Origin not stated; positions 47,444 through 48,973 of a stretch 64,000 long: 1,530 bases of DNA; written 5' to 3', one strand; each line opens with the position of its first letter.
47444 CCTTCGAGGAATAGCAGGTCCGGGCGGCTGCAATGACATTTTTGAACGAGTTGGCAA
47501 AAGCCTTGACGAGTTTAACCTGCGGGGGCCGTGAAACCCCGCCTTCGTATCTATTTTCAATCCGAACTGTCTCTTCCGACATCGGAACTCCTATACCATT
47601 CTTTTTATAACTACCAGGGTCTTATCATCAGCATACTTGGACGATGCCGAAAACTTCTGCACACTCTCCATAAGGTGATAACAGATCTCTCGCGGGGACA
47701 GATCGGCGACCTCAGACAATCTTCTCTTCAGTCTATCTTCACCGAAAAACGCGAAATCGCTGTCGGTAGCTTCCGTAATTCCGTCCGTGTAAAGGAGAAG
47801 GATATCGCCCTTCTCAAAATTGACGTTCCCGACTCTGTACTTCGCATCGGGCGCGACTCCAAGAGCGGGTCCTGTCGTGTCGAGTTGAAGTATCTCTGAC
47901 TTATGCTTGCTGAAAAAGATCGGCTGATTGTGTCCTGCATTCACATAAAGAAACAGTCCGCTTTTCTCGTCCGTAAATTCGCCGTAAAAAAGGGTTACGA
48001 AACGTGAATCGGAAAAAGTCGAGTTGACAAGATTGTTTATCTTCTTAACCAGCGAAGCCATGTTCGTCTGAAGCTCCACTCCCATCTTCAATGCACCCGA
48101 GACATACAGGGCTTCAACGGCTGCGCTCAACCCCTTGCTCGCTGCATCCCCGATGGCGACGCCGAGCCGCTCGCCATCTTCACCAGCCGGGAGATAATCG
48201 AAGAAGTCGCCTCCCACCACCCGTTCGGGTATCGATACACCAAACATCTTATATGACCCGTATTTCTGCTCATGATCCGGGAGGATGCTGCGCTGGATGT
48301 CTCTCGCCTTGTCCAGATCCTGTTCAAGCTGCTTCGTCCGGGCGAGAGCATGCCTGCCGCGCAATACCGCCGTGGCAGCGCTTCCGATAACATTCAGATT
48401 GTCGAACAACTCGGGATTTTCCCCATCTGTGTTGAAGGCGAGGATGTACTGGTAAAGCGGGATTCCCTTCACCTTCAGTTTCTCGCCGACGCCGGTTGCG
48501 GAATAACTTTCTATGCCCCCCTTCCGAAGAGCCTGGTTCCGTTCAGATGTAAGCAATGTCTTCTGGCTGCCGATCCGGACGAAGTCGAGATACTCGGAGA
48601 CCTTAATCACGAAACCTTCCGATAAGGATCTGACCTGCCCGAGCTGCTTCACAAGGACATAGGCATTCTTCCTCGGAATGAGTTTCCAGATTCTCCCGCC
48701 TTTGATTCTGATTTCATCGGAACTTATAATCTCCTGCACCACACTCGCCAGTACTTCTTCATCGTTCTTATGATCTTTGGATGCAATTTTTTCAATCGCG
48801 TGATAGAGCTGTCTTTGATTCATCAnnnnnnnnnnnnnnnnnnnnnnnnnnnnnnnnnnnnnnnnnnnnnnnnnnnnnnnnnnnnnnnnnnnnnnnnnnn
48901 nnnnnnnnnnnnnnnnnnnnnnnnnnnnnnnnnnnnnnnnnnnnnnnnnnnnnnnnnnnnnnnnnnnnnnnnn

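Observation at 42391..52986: Six-gene, gap-free operon: mutS, HerA-like ATPase, GAF-PP2C phosphatase, tandem ThyX-like, orphan histidine kinase, UvrD-like helicase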

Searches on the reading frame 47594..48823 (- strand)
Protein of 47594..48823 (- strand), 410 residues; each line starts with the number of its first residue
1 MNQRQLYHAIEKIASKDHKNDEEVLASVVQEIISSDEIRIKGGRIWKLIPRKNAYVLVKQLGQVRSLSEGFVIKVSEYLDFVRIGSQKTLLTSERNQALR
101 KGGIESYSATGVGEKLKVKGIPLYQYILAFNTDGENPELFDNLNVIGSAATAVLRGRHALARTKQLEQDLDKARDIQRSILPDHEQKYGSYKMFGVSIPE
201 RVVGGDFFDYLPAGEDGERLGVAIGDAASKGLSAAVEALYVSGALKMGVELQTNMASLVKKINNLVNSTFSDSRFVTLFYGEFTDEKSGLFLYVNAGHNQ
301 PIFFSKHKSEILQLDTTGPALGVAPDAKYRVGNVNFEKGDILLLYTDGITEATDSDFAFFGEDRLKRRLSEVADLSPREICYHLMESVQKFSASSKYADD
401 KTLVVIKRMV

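Call 3: search_protein_families(library=pfam, proteins=[window:47594-48823:-], max_evalue=0.01)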
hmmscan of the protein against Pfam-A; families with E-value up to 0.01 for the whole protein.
window:47594-48823:- (410 aa): 1 family
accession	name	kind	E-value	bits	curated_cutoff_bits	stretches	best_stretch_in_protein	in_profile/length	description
PF07228.17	SpoIIE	-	2e-45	155.6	25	1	217-408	2-191/192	Stage II sporulation protein E (SpoIIE)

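Call 4: search_protein_families(library=ncbifam, proteins=[window:47594-48823:-], max_evalue=0.01)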
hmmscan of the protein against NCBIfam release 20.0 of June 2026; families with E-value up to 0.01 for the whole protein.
window:47594-48823:- (410 aa): 4 families
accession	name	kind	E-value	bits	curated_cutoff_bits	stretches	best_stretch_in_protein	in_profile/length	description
TIGR02865.1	spore_II_E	equivalog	8.1e-11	40.7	490.8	1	205-407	568-762/764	stage II sporulation protein E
NF038263.1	prot_phos_SiaA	equivalog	2.7e-08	32.8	700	1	161-405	406-654/658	biofilm regulation protein phosphatase SiaA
NF045505.1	RR_RssB_Pseudo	equivalog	3.1e-08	33.1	700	1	162-353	148-342/394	two-component system response regulator RssB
NF033484.1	Stp1_PP2C_phos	equivalog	0.0022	17.5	230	0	320-354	158-192/232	Stp1/IreP family PP2C-type Ser/Thr phosphatase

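Call 5: search_protein_families(library=padloc, proteins=[window:47594-48823:-], max_evalue=0.001)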
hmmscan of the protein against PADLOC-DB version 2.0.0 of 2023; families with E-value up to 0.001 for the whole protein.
window:47594-48823:- (410 aa): 0 families

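Call 20: find_homologous_proteins(query=window:47594-48823:-, max_evalue=0.00001)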
Query window:47594-48823:- (410 aa): 2449 proteins with E <= 0.00001 among 8000 candidates; the best 120 are listed.
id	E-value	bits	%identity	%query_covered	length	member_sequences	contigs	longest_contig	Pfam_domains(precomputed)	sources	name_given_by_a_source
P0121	1.9e-247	839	91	100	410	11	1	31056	PF07228.18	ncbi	-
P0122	5.8e-246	834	92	100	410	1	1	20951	PF07228.18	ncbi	-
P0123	3.7e-218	742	79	100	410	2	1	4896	PF07228.18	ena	-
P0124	8.0e-218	741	80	100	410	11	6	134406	PF07228.18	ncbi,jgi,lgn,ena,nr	ncbi:MAG: serine/threonine-protein phosphatase [Bacteroidetes bacterium]|nr:serine/threonine-protein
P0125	8.0e-217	738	79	100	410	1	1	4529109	PF07228.18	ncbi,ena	-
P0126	3.2e-216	736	78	100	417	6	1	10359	PF07228.18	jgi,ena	-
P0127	5.3e-216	735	81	100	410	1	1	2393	PF07228.18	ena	-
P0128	1.8e-215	733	80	100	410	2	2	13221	PF07228.18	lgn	-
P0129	2.2e-215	733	79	100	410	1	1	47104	PF07228.18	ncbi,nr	ncbi:MAG TPA: PP2C family protein-serine/threonine phosphatase [Candidatus Acidoferrales bacterium]|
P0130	4.6e-215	732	78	100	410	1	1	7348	PF07228.18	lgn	-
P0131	5.0e-215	732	79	100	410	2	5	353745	PF07228.18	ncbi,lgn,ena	-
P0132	2.8e-214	729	78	100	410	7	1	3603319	PF07228.18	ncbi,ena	-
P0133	7.6e-214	728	78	100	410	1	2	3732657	PF07228.18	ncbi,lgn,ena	-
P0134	1.4e-213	727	78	100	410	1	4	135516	PF07228.18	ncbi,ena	-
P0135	8.2e-213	725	78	100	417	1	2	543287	PF07228.18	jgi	jgi:sigma-B regulation protein RsbU (phosphoserine phosphatase)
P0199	1.7e-128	447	48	100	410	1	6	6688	PF07228.18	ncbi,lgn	ncbi:MAG: PP2C family protein-serine/threonine phosphatase [Syntrophothermus sp.]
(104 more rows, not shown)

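Call 27: search_solved_structures(query=window:47594-48823:-, max_evalue=0.001, show_alignments=1)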
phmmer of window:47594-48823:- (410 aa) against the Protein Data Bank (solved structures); distinct sequences matched with E-value up to 0.001: 5.
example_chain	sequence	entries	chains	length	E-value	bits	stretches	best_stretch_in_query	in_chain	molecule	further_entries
3ke6_A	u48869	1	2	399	7.8e-10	41.6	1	196-408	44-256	Protein Rv1364c/MT1410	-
5mqh_A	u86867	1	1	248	2.1e-07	33.6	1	202-407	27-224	Serine phosphatase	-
3t91_A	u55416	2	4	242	7e-07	31.8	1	202-407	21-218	Stage II sporulation protein E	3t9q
5ucg_A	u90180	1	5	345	1.3e-06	30.9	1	202-407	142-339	Stage II sporulation protein E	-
6k4e_A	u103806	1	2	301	3.1e-06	29.7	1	156-374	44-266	Putative serine phosphatase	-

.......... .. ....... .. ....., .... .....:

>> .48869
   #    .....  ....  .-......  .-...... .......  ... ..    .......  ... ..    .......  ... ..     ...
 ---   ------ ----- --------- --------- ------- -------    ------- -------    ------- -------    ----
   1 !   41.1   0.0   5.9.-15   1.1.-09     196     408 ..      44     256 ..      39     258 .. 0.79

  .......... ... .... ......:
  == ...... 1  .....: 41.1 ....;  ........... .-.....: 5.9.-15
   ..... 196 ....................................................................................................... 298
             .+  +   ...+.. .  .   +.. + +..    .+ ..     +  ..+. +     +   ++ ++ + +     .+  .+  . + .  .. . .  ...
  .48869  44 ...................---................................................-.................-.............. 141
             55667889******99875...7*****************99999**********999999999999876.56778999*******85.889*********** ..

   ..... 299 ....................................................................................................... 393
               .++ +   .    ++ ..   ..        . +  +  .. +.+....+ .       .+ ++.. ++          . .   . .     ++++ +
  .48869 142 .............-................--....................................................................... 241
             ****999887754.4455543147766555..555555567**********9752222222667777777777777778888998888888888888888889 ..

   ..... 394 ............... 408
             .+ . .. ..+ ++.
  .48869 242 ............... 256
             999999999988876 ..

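Call 35: find_encoding_contigs(protein=P0199, flank=5000, max_places=2)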
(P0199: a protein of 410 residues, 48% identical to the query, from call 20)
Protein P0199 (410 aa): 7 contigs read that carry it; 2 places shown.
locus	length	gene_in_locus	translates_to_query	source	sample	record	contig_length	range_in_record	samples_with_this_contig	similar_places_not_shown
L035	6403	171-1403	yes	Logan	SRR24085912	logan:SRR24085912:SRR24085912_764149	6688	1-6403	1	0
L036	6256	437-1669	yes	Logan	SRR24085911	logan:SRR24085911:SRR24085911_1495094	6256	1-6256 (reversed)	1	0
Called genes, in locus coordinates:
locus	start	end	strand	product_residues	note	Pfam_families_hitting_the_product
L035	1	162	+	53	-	?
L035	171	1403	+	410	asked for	PF07228:SpoIIE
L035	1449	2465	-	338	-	PF13729:TraF_2 (faint)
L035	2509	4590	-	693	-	-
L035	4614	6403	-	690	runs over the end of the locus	?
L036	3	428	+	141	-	?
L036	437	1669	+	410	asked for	PF07228:SpoIIE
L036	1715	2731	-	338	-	PF13729:TraF_2 (faint)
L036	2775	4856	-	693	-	-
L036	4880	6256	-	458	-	?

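Call 37: predict_structure(alignment_id=A1)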
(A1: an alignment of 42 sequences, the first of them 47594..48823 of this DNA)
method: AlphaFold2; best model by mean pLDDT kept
length: 410 residues; sequences in the alignment: 42
mean_pLDDT: 86.7   pTM: 0.62
mean pLDDT of the five models: 86.7, 86.2, 83.7, 83.5, 82.4
residues with pLDDT >= 90: 184; 70-90: 207; 50-70: 19; < 50: 0
segments of 3 or more residues with pLDDT < 50: none
pLDDT, mean of each block of 10 residues (from residue 1): 71 76 89 79 91 92 80 91 89 86 84 89 93 77 83 77 73 83 90 91 83 80 88 84 87 87 87 80 83 95 94 94 86 94 95 89 95 96 94 80 94
secondary structure, 60 per line:
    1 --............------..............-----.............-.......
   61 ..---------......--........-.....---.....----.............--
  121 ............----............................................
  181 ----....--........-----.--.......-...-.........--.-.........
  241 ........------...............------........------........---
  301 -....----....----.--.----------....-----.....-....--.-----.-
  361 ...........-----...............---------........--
elements in order: H3-14 H21-34 E40-49 E54-62 E72-74 H80-87 E89-93 H97-101 E106-118 E121-132 H137-180 E185-188 E191-198 E207-213 E219-227 H232-248 H255-269 E276-283 E290-297 E302-305 E310-313 E332-335 E341-345 H347-350 H361-371 H377-391 E401-408

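Call 60: find_related_loci(query=A1, collection=viral_contigs, flank=5000)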
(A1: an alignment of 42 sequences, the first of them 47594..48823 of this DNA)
Query A1 (410 aa) in viral_contigs; peptide patterns used: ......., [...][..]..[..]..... (x = any residue, [..] = any of these).
44 stretches matched a pattern, but none encodes a relative of the query by tblastn (E <= 1e-3).

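Call 61: search_dna_similar(query=window:47594-48823:-, collection=plasmids, mode=protein, max_rows=8)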
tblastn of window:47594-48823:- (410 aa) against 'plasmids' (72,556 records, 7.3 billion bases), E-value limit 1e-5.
Records with a match: 330; places in all: 504; records where one place covers at least 80% of the query: 4.
Best place of each record, by identity: <60% 330.
By first word of the organism name: Streptomyces 127; Sinorhizobium 80; Rhizobium 24; Azospirillum 12; Ensifer 9; Pantoea 8; Aminobacter 6; Deinococcus 4; Nitratidesulfovibrio 4; Kitasatospora 4; and 38 more.
By predicted mobility (MOB-suite, as given by PLSDB): non-mobilizable 195; mobilizable 116; conjugative 19.
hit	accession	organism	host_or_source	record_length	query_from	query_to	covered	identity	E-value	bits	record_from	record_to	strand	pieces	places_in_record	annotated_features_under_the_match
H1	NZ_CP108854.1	Streptomyces sp. NBC_00841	-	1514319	64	389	80%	28.1%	6e-9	66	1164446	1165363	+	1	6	record has no annotation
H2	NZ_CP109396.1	Streptomyces sp. NBC_01527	-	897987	38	407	90%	22.8%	3e-6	57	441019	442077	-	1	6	SpoIIE family protein phosphatase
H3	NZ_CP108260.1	Streptomyces sp. NBC_00055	-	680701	38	407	90%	22.8%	3e-6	57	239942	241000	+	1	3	SpoIIE family protein phosphatase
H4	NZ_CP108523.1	Streptomyces sp. NBC_01230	-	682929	38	407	90%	22.8%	3e-6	57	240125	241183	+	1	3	SpoIIE family protein phosphatase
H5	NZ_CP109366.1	Streptomyces sp. NBC_01558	-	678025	51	407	87%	23.3%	8e-6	56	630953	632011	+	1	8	SpoIIE family protein phosphatase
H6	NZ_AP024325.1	Caballeronia sp. NK8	-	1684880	161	406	60%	33.3%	8e-28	123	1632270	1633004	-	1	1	none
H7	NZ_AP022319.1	Burkholderia sp. THE68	Togo hemipterus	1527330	161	406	60%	33.3%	8e-28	123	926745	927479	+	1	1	none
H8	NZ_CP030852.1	Runella rosea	Whole organism,fresh water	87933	137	407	66%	29.9%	1e-22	107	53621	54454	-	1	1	SpoIIE family protein phosphatase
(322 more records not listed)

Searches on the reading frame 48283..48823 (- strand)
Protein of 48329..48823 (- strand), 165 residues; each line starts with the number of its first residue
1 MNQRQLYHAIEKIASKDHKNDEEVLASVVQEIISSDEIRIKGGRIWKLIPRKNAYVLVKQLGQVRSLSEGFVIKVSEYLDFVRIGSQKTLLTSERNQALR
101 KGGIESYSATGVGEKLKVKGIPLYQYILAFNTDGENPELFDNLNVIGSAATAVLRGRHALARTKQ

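Call 44: search_protein_representatives(protein=window:48329-48823:-)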
Query: 165 residues. Proteins with E-value up to 0.001 (for the whole library): 70; up to 1e-10: 40; up to 1e-30: 1. The best 70 are listed.
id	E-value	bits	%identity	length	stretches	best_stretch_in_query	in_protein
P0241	3.5e-35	137.7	46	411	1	1-158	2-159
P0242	3.3e-30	121.6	39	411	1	1-162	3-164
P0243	6.7e-30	120.6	39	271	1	1-158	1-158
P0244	5.3e-29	117.7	41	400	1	1-157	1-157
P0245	3.3e-28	115.1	39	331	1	1-161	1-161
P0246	4.4e-28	114.6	39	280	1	1-160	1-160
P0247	1.1e-26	110.1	39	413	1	4-154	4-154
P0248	2.7e-26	108.8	35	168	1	1-159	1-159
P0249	2.2e-25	105.9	37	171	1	3-158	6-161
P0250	9.8e-25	103.8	45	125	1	1-124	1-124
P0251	9.9e-25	103.8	40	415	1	1-159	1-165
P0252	3.1e-24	102.2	38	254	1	1-153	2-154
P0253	1.5e-23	100.0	39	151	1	1-145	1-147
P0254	2.0e-23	99.5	37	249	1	3-165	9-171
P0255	3.8e-22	95.4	32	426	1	1-156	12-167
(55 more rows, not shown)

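Call 50: predict_structure(alignment_id=A3)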
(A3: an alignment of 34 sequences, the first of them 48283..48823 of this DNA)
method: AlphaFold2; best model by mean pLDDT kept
length: 180 residues; sequences in the alignment: 34
mean_pLDDT: 86.9   pTM: 0.83
mean pLDDT of the five models: 86.9, 86.1, 85.4, 84.4, 84.3
residues with pLDDT >= 90: 87; 70-90: 86; 50-70: 7; < 50: 0
segments of 3 or more residues with pLDDT < 50: none
pLDDT, mean of each block of 10 residues (from residue 1): 74 79 92 81 93 94 83 93 94 85 80 94 95 80 91 91 87 79
secondary structure, 60 per line:
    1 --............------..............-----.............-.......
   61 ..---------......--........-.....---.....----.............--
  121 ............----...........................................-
elements in order: H3-14 H21-34 E40-49 E54-62 E72-74 H80-87 E89-93 H97-101 E106-118 E121-132 H137-179

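Call 52: fold_search(model_id=the predicted structure, library=pdb)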
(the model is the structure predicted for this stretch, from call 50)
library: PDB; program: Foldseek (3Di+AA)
matches with E <= 10: 1112; with E <= 0.001: 101
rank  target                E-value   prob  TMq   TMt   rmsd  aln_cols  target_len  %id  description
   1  6ob8_A                1.4e-06  1.00  0.61  0.39   4.5       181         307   14  Crystal structure of a dual sensor histidine kinase in green light illuminated state (released 2019-09-18)
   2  6oap_A                1.9e-06  1.00  0.61  0.39   4.6       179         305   14  Crystal structure of a dual sensor histidine kinase in the green-light absorbing Pg state (released 2019-09-18)
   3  6oei                  4.1e-06  1.00  0.64  0.49   4.3       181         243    9  Yeast Spc42 N-terminal coiled-coil fused to PDB: 3K2N (released 2019-04-24)
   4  3ci6_A                5.0e-06  1.00  0.58  0.65   5.0       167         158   14  Crystal structure of the GAF domain from Acinetobacter phosphoenolpyruvate-protein phosphotransferase (released 2008-05-13)
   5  6oaq_A                6.0e-06  1.00  0.63  0.40   4.3       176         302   10  Crystal structure of a dual sensor histidine kinase in BeF3- bound state (released 2019-09-18)
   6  6uv8                  7.7e-06  1.00  0.58  0.57  10.3       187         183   15  Crystal structure of a far-red cyanobacteriochrome photoreceptor at room temperature (released 2020-11-04)
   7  3ci6_B                8.2e-06  1.00  0.59  0.63   4.8       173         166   16  Crystal structure of the GAF domain from Acinetobacter phosphoenolpyruvate-protein phosphotransferase (released 2008-05-13)
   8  3k2n_A                8.7e-06  1.00  0.60  0.61   5.3       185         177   10  The crystal structure of sigma-54-dependent transcriptional regulator domain from Chlorobium Tepidum TLS (released 2010-01-19)
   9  6oap_B                8.7e-06  1.00  0.60  0.38   5.2       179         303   10  Crystal structure of a dual sensor histidine kinase in the green-light absorbing Pg state (released 2019-09-18)
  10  3oov_B                9.2e-06  1.00  0.61  0.67   4.0       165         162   13  Crystal structure of a methyl-accepting chemotaxis protein, residues 122 to 287 (released 2010-09-08)
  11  4g3v_A                1.9e-05  1.00  0.61  0.67   4.1       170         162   17  Crystal structure of A. Aeolicus nlh2 gaf domain in an inactive state (released 2013-05-29)
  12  1ykd_A                1.9e-05  1.00  0.53  0.28   6.9       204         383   13  Crystal Structure of the Tandem GAF Domains from a Cyanobacterial Adenylyl Cyclase: Novel Modes of Ligand-Binding and  (released 2005-02-22)
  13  6ob8_B                2.2e-05  1.00  0.61  0.39   4.8       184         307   13  Crystal structure of a dual sensor histidine kinase in green light illuminated state (released 2019-09-18)
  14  3trc                  2.5e-05  1.00  0.60  0.63   4.9       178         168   17  Structure of the GAF domain from a phosphoenolpyruvate-protein phosphotransferase (ptsP) from Coxiella burnetii (released 2011-09-28)
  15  3w2z                  4.3e-05  1.00  0.67  0.68   3.9       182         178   13  Crystal structure of the cyanobacterial protein (released 2013-01-30)
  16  3oov_A                4.9e-05  1.00  0.62  0.68   4.0       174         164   12  Crystal structure of a methyl-accepting chemotaxis protein, residues 122 to 287 (released 2010-09-08)
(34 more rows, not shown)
